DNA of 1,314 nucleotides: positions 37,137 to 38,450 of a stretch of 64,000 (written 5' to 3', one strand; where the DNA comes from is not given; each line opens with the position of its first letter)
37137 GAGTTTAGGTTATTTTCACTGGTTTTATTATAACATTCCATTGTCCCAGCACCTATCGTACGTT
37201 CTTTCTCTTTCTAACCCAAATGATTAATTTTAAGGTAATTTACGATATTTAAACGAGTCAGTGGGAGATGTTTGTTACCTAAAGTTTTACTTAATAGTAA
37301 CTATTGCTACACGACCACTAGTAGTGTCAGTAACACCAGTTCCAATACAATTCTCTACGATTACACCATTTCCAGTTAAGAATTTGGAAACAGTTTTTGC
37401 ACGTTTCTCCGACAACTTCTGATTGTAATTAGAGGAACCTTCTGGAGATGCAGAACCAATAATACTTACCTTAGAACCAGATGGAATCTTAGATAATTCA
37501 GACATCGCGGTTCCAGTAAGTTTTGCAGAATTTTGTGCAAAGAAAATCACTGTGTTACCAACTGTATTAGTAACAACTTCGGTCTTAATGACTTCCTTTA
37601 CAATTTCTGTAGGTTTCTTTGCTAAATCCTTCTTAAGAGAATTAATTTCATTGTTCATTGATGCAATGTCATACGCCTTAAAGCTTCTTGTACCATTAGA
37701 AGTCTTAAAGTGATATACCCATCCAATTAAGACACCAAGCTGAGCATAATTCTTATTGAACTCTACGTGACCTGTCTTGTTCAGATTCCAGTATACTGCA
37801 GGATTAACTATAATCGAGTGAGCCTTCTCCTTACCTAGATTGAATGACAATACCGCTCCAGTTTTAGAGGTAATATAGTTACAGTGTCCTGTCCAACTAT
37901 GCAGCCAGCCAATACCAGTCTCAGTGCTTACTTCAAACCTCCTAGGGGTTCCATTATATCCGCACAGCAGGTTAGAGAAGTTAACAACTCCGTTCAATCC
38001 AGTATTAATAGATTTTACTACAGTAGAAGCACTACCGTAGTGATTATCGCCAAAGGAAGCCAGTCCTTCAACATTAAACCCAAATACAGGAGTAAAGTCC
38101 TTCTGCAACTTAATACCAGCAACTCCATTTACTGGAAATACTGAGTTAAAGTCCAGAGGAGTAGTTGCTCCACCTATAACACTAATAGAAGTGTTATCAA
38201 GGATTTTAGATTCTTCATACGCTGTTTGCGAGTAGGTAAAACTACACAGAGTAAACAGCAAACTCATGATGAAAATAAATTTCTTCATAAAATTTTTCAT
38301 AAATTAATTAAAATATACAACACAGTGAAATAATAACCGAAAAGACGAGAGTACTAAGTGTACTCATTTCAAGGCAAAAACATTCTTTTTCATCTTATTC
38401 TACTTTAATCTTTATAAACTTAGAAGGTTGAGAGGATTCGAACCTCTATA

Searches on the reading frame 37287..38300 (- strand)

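Call 39: search_protein_families(library=pfam, proteins=[window:37287-38300:-], max_evalue=0.001)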
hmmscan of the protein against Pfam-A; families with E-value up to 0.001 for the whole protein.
window:37287-38300:- (337 aa): 1 family
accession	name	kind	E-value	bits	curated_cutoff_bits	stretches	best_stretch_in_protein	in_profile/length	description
PF00691.25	OmpA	-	9e-09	36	27.2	1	253-317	1-73/98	OmpA family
